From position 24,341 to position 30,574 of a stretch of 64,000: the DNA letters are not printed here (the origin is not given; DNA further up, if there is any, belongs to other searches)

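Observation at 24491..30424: Two-partner secretion exoprotein built from a 32-residue N-[YF]-G-V repeat, with no toxin/immunity module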

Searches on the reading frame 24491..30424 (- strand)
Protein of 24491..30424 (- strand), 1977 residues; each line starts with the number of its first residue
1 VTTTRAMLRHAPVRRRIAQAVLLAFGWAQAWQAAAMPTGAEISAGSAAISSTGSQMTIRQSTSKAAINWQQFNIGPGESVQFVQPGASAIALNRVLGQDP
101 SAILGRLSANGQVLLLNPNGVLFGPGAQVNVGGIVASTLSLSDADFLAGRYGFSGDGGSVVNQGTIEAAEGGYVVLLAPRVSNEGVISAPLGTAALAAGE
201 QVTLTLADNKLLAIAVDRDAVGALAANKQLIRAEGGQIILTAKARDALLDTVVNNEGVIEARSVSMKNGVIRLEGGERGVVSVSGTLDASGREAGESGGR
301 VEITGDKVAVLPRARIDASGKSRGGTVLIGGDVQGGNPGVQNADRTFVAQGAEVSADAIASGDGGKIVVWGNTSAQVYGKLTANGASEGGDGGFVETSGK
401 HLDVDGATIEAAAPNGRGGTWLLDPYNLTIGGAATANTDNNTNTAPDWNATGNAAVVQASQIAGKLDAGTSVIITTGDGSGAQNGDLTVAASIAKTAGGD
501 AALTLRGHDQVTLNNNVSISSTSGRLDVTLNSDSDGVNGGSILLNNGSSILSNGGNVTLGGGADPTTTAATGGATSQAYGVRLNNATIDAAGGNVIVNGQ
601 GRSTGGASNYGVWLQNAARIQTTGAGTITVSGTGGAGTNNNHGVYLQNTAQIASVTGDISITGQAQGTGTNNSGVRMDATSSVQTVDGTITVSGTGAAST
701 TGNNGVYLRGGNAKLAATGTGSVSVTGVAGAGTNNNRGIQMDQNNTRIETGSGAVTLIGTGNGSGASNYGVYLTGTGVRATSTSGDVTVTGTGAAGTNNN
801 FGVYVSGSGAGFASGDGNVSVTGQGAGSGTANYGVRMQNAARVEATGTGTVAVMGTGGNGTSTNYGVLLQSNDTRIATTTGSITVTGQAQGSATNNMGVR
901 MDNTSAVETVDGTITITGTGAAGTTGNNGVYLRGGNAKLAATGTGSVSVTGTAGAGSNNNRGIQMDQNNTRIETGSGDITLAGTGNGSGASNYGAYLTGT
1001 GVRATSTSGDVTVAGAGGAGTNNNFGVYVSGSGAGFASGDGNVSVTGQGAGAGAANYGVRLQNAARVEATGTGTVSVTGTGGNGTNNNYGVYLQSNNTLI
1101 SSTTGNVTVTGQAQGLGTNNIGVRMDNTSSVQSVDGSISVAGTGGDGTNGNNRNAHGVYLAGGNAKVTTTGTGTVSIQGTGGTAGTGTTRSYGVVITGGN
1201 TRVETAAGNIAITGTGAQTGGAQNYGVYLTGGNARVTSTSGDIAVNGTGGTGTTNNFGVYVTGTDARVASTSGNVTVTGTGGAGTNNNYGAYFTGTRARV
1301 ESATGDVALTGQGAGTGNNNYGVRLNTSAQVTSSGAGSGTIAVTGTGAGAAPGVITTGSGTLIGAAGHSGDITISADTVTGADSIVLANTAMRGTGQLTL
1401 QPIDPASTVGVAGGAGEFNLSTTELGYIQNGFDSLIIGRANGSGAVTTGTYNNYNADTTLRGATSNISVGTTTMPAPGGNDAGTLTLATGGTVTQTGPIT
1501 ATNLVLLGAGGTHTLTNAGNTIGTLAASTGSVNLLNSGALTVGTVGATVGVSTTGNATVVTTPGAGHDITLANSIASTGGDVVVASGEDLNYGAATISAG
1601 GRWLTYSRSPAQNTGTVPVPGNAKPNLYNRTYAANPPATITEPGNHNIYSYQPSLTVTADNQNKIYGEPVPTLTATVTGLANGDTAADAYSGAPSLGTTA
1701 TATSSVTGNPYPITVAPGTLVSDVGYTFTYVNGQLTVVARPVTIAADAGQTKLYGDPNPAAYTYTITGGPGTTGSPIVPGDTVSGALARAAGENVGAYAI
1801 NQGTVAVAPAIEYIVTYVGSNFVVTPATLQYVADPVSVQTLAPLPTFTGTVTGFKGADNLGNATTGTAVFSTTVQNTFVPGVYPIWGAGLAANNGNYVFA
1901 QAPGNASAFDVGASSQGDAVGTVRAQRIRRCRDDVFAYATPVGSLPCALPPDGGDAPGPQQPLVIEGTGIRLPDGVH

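Call 5: search_protein_families(library=pfam, proteins=[window:24491-30424:-], max_evalue=0.1)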
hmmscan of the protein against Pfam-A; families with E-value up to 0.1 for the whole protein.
window:24491-30424:- (1977 aa): 2 families
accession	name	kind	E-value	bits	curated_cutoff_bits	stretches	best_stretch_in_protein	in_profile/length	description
PF05860.19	TPS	-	3.4e-40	139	33.5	1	37-278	5-242/252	TPS secretion domain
PF18676.6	MBG_2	-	4.2e-27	95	25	3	1655-1736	1-72/72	MBG domain (YGX type)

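Call 6: search_protein_families(library=ncbifam, proteins=[window:24491-30424:-], max_evalue=0.1)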
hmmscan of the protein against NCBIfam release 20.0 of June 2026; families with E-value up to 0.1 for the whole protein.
window:24491-30424:- (1977 aa): 1 family
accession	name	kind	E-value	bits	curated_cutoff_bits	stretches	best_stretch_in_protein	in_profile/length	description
TIGR01901.1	adhes_NPXG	domain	4.4e-25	87.4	29.1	1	67-141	2-78/79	filamentous hemagglutinin N-terminal domain-containing protein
